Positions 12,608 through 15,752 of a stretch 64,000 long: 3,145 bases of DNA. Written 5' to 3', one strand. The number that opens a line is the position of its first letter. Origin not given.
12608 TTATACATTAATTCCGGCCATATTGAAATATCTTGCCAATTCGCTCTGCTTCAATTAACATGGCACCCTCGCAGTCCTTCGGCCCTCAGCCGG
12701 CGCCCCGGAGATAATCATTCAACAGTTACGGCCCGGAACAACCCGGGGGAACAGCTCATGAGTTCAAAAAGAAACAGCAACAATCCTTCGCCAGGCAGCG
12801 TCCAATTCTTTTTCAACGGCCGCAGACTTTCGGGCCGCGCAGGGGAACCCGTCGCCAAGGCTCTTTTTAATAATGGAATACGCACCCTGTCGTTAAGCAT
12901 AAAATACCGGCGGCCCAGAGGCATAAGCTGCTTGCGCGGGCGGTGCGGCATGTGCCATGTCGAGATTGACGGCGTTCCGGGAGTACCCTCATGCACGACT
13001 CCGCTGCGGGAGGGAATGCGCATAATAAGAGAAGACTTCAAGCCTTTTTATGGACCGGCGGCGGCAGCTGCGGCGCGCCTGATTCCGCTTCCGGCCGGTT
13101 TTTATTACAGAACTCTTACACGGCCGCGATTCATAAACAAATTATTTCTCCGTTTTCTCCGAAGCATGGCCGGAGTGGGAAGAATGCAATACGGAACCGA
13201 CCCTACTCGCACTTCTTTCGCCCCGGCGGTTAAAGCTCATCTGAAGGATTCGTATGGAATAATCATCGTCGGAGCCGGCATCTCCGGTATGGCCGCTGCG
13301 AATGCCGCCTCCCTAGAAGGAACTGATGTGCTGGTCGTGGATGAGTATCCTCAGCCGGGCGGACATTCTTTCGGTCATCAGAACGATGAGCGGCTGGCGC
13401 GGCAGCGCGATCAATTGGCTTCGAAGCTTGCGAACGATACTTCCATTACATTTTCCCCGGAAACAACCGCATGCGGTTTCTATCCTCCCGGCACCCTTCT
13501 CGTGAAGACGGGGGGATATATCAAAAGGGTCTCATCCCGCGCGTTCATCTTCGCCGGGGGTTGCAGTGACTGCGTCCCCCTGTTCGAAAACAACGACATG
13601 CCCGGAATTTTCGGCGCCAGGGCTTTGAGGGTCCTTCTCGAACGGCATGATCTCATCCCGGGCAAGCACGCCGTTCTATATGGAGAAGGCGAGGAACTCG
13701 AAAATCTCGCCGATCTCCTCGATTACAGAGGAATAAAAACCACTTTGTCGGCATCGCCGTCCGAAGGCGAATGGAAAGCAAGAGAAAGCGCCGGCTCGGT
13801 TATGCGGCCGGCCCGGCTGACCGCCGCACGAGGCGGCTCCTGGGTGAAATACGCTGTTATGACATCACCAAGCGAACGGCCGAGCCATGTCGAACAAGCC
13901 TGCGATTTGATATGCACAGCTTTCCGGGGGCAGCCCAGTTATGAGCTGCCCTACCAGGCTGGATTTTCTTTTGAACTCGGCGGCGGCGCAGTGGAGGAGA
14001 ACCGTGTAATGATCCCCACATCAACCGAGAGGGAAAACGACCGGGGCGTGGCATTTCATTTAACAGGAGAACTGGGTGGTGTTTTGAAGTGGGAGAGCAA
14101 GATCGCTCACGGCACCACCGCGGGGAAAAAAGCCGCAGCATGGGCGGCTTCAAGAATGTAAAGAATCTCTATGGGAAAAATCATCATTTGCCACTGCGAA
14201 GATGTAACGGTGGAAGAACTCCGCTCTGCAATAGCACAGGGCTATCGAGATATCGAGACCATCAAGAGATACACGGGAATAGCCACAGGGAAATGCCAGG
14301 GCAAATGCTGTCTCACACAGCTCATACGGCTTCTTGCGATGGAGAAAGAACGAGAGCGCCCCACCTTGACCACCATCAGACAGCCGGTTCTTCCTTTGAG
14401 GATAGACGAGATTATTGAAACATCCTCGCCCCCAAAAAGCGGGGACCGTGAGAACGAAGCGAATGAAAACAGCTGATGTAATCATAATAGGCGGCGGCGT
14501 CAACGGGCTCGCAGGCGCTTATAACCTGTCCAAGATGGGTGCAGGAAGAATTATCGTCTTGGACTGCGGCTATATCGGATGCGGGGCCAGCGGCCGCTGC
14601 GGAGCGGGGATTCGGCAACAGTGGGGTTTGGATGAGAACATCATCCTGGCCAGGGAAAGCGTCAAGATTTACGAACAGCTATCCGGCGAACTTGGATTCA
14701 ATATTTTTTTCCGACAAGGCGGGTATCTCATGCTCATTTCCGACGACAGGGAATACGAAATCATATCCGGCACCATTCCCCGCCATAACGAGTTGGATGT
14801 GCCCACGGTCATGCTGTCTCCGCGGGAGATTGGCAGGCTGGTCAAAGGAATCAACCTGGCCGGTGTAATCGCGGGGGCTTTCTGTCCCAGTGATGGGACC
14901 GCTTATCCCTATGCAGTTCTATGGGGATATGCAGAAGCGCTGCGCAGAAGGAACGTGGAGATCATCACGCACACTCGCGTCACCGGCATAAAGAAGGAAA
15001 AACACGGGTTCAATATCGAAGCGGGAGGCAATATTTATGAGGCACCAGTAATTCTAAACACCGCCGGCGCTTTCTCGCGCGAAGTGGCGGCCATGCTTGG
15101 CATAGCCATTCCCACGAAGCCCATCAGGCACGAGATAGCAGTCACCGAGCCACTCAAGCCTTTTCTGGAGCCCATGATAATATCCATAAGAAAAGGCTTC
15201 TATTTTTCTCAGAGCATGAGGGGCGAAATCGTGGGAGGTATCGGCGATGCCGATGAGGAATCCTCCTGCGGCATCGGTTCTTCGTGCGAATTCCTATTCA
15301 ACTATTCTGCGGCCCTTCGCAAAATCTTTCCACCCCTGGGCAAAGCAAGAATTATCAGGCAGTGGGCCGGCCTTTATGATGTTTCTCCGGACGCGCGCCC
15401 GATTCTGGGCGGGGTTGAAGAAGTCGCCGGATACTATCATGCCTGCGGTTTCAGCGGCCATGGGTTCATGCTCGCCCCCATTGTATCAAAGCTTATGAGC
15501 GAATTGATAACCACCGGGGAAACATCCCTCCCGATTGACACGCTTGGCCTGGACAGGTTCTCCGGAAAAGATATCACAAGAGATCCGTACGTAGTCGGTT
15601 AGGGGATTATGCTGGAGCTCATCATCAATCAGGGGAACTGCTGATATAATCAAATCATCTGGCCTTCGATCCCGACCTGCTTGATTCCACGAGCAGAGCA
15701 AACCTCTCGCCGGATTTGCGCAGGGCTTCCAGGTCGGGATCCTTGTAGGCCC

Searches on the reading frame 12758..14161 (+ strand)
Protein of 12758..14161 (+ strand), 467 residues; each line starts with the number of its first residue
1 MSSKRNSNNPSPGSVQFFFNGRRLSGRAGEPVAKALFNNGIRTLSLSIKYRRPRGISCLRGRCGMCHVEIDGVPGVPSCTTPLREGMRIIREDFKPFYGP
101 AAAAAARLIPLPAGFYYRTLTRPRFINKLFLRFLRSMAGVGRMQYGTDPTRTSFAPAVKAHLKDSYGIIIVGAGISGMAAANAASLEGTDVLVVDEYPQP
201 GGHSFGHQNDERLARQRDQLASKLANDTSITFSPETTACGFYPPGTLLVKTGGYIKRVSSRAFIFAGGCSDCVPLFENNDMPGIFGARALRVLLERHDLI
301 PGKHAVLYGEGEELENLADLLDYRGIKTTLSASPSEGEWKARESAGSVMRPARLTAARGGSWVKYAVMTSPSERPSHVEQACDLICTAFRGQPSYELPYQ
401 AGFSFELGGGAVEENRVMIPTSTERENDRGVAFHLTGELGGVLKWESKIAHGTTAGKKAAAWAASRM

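Call 8: search_protein_families(library=pfam, proteins=[window:12758-14161:+], max_evalue=0.01)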
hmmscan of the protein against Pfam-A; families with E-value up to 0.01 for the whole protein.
window:12758-14161:+ (467 aa): 8 families
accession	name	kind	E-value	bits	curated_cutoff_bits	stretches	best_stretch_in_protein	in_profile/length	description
PF13510.11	Fer2_4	-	5e-25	87.8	22.8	1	14-90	3-78/82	2Fe-2S iron-sulfur cluster binding domain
PF13450.12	NAD_binding_8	-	2.3e-08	34.7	21.9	1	170-211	1-42/68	NAD(P)-binding Rossmann-like domain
PF12831.13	FAD_oxidored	-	3.2e-06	27.1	27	1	168-203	2-37/416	FAD dependent oxidoreductase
PF01266.30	DAO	-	3.6e-06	27.2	27.9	1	168-206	2-41/353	FAD dependent oxidoreductase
PF00890.30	FAD_binding_2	-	7.3e-05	22.6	20.4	1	168-205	2-39/414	FAD binding domain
PF03486.20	HI0933_like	-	0.0021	18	50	1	168-201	3-36/244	HI0933-like protein Rossmann domain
PF13085.11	Fer2_3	-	0.0037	17.7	27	1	56-85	50-78/107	2Fe-2S iron-sulfur cluster binding domain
PF07992.20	Pyr_redox_2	-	0.0093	15.9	26.1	0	168-206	3-42/291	Pyridine nucleotide-disulphide oxidoreductase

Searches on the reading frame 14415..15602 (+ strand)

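Call 8: search_protein_families(library=pfam, proteins=[window:14415-15602:+], max_evalue=0.01)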
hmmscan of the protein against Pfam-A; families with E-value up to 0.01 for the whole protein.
window:14415-15602:+ (395 aa): 6 families
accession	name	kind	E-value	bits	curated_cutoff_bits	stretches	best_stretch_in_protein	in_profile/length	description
PF01266.30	DAO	-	6.2e-67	227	27.9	1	21-364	1-353/353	FAD dependent oxidoreductase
PF13738.12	Pyr_redox_3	-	6.7e-07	29.3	30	1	172-234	87-147/305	Pyridine nucleotide-disulphide oxidoreductase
PF07992.20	Pyr_redox_2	-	0.00028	20.8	26.1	0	21-49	2-29/291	Pyridine nucleotide-disulphide oxidoreductase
PF03486.20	HI0933_like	-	0.0007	19.5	50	0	168-221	111-166/244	HI0933-like protein Rossmann domain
PF12831.13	FAD_oxidored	-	0.0007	19.4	27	0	21-73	1-53/416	FAD dependent oxidoreductase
PF01946.23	Thi4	-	0.0058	16.3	26.2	0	18-51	16-49/235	Thi4 family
